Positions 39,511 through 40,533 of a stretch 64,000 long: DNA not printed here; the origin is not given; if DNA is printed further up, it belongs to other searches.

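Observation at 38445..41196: Three-gene module: coiled-coil protein plus two paralogous single-domain KaiC-like ATPases ('split KaiC'), directly upstream of clpB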

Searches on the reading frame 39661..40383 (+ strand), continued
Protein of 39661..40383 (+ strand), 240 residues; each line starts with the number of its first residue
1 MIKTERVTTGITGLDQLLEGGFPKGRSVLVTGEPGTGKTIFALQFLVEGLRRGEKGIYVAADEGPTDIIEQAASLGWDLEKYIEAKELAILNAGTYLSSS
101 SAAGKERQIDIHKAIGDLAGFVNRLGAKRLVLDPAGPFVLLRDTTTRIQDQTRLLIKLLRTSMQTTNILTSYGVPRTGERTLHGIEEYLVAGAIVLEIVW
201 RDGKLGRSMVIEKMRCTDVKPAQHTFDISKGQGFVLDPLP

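Call 60: find_encoding_contigs(protein=P0118, flank=7000, max_places=2)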
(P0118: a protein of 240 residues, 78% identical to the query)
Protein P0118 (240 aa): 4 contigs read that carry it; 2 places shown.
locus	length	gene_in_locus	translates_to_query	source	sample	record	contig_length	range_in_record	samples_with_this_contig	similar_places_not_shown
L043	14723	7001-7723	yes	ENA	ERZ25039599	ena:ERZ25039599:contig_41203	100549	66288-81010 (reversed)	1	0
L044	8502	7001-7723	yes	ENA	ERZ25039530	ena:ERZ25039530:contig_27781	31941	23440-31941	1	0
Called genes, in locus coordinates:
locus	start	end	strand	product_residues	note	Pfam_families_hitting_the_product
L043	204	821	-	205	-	PF23139:OB_YrrC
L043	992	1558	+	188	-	PF01595:CNNM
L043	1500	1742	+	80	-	-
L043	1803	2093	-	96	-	-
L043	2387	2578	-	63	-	-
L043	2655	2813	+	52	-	-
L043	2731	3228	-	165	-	PF00155:Aminotran_1_2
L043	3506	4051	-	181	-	PF00155:Aminotran_1_2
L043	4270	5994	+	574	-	PF24161:CCDC39 (faint)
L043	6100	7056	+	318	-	-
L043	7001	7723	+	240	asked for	PF00154:RecA_N (weak), PF06745:ATPase, PF13481:AAA_25 (weak), PF23442:DUF7125 (faint), PF07088:GvpD_P-loop (faint), PF14417:MEDS (weak)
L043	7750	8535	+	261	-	PF06745:ATPase, PF13481:AAA_25 (weak)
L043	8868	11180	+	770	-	PF02861:Clp_N, PF23569:NBD_SMAX1, PF00004:AAA, PF17871:AAA_lid_9, PF00004:AAA, PF07724:AAA_2, PF07728:AAA_5, PF10431:ClpB_D2-small, +6 more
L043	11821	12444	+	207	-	-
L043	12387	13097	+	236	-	PF07690:MFS_1, PF01306:LacY_symp (weak), PF13347:MFS_2 (faint)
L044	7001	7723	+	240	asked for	PF00154:RecA_N (weak), PF06745:ATPase, PF13481:AAA_25 (weak), PF23442:DUF7125 (faint), PF07088:GvpD_P-loop (faint), PF14417:MEDS (weak)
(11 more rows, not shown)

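Call 81: predict_structure(alignment_id=A4)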
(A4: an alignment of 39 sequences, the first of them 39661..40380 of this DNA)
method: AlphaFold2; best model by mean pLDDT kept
length: 240 residues; sequences in the alignment: 39
mean_pLDDT: 82.5   pTM: 0.84
mean pLDDT of the five models: 82.5, 82.3, 81.6, 79.9, 79.2
residues with pLDDT >= 90: 122; 70-90: 68; 50-70: 28; < 50: 22
segments of 3 or more residues with pLDDT < 50: 98-107, 141-144, 175-182
pLDDT, mean of each block of 10 residues (from residue 1): 81 92 93 89 97 96 90 95 97 64 49 87 95 77 56 85 93 56 59 89 85 86 91 81
secondary structure, 60 per line:
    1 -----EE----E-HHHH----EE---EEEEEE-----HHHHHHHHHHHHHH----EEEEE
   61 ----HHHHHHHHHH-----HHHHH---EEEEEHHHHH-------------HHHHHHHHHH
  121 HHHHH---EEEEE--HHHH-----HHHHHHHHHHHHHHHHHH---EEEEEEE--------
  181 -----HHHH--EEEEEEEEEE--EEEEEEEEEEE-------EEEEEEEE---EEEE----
elements in order: H14-17 E27-32 H38-51 E56-60 H65-74 H80-84 E88-92 H93-97 H111-125 E129-133 H136-139 H145-162 E166-172 H186-189 E192-201 E204-214 E222-229 E233-236

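Call 83: fold_search(model_id=the predicted structure, library=pdb)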
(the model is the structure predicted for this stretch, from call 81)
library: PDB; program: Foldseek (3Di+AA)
matches with E <= 10: 1978; with E <= 0.001: 1197
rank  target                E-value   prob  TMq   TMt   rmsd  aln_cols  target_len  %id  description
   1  4tl7_D                2.3e-23  1.00  0.84  0.89   2.9       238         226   29  Crystal structure of N-terminal C1 domain of KaiC (released 2015-07-01)
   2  8zn6_A                2.6e-23  1.00  0.84  0.44   3.0       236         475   31  Crystal Structure of Designed Clock Protein KaiC (released 2025-04-16)
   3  8zn5_K                3.1e-23  1.00  0.83  0.47   3.4       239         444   32  Crystal Structure of Designed Clock Protein KaiC (released 2025-04-16)
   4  4tl7_A                4.3e-23  1.00  0.84  0.89   2.7       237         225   29  Crystal structure of N-terminal C1 domain of KaiC (released 2015-07-01)
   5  4tlb_F                5.8e-23  1.00  0.84  0.91   2.4       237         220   30  Crystal structure of N-terminal C1 domain of KaiC (released 2015-07-01)
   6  4tlb_A                5.8e-23  1.00  0.83  0.88   3.2       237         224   29  Crystal structure of N-terminal C1 domain of KaiC (released 2015-07-01)
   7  4tl9_D                6.2e-23  1.00  0.82  0.89   2.5       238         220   29  Crystal structure of N-terminal C1 domain of KaiC (released 2015-07-01)
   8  7s66_A                7.5e-23  1.00  0.87  0.44   2.7       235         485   28  Extended conformation of nighttime state KaiC (released 2021-09-22)
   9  8zn6_I                7.5e-23  1.00  0.84  0.44   2.7       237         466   30  Crystal Structure of Designed Clock Protein KaiC (released 2025-04-16)
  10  4tlb_D                8.0e-23  1.00  0.84  0.88   2.9       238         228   29  Crystal structure of N-terminal C1 domain of KaiC (released 2015-07-01)
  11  4tlb_E                8.5e-23  1.00  0.86  0.90   2.9       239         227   29  Crystal structure of N-terminal C1 domain of KaiC (released 2015-07-01)
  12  4tl7_E                9.1e-23  1.00  0.84  0.89   2.9       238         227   29  Crystal structure of N-terminal C1 domain of KaiC (released 2015-07-01)
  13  8zn7_C                9.7e-23  1.00  0.85  0.44   2.3       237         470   29  Crystal Structure of Designed Clock Protein KaiC (released 2025-04-16)
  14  4tl6_C                1.0e-22  1.00  0.82  0.89   3.1       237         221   29  Crystal structure of N-terminal domain of KaiC (released 2015-07-01)
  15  2dr3_A                1.2e-22  1.00  0.82  0.84   4.4       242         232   33  Crystal Structure of RecA superfamily ATPase PH0284 from Pyrococcus horikoshii OT3 (released 2006-12-06)
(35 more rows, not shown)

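Call 89: find_related_loci(query=A5, collection=metagenome_contigs, flank=5000)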
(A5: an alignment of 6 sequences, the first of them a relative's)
Query A5 (239 aa) in metagenome_contigs; peptide patterns used: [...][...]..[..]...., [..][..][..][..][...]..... (x = any residue, [..] = any of these).
600 stretches matched a pattern (row limit reached: there are more); 28 encode a relative of the query (tblastn E <= 1e-3); 28 distinct loci.
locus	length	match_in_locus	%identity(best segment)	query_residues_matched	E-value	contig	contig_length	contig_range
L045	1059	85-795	51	4-239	7e-86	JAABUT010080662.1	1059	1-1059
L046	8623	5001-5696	52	6-239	3e-76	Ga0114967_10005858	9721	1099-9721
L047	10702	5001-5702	56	6-239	1e-90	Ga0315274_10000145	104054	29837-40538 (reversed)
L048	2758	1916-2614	49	6-239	1e-69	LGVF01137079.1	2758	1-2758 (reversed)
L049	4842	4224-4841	51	5-210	5e-69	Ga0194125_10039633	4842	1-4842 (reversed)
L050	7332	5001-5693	50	6-237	3e-68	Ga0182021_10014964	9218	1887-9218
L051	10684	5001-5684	45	9-235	8e-60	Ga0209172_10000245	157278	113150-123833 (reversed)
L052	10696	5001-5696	46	4-235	1e-58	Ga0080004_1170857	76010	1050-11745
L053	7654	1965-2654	44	7-236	5e-58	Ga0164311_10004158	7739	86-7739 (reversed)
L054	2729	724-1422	42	9-239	9e-49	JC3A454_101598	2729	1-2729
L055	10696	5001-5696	38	7-236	1e-38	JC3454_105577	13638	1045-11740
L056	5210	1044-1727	29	6-235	4e-32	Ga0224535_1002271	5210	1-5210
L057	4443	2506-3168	31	6-237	6e-30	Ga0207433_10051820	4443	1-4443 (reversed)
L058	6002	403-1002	27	5-216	2e-21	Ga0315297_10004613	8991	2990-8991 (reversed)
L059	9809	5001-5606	27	2-216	6e-21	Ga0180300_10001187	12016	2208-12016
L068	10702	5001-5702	59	4-237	2e-88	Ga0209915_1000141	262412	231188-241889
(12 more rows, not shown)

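Call 91: search_protein_families(library=pfam, proteins=[L047:5707-6798:+, L046:5701-6828:+, L068:3618-4775:+, L011:1029-2318:+], max_evalue=0.001)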
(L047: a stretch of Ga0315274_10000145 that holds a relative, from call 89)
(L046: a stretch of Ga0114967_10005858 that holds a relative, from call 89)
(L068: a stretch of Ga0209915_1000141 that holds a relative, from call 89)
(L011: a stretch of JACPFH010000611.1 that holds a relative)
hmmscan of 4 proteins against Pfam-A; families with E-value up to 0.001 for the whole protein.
L047:5707-6798:+ (364 aa): 6 families
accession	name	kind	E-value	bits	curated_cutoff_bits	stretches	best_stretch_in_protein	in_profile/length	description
PF00072.30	Response_reg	-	6.3e-29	100.8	30.2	1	4-115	1-110/111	Response regulator receiver domain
PF06745.19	ATPase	-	1.8e-26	93.4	26.6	1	140-345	1-194/231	KaiC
PF05625.17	PAXNEB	-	1.2e-07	31.6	28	1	139-212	18-92/366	PAXNEB protein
PF24336.1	DUF7504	-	8.5e-06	26.8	27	1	158-337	1-178/179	Family of unknown function (DUF7504)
PF13173.12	AAA_14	-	8.9e-05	22.9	27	1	160-226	4-69/129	AAA domain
PF14417.12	MEDS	-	0.00069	19.9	29.8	0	176-234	18-75/161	MEDS: MEthanogen/methylotroph, DcmR Sensory domain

L046:5701-6828:+ (376 aa): 4 families
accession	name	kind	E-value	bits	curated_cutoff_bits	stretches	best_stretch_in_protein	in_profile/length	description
PF00072.30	Response_reg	-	4.8e-28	98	30.2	1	4-116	1-111/111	Response regulator receiver domain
PF06745.19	ATPase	-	2.4e-27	96.2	26.6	1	151-369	2-212/231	KaiC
PF24336.1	DUF7504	-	0.00023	22.1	27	1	168-347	1-178/179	Family of unknown function (DUF7504)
PF05625.17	PAXNEB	-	0.00025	20.7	28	1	151-217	20-87/366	PAXNEB protein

L068:3618-4775:+ (386 aa): 3 families
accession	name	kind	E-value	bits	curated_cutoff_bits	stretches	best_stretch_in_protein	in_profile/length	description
PF06745.19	ATPase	-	9.6e-24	84.5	26.6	1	161-379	3-214/231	KaiC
PF00072.30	Response_reg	-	4.8e-23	81.9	30.2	1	14-123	1-110/111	Response regulator receiver domain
PF24336.1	DUF7504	-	1.8e-07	32.3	27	1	177-356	1-178/179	Family of unknown function (DUF7504)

L011:1029-2318:+ (430 aa): 3 families
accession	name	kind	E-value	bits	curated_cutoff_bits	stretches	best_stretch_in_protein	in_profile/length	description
PF00072.30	Response_reg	-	1.1e-31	109.8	30.2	1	7-119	1-111/111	Response regulator receiver domain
PF06745.19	ATPase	-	6.3e-14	52.3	26.6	1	211-404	8-190/231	KaiC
PF23198.2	PDE8A_N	-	4e-06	27.2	29.6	1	16-92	22-99/147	PDE8A-like, N-terminal domain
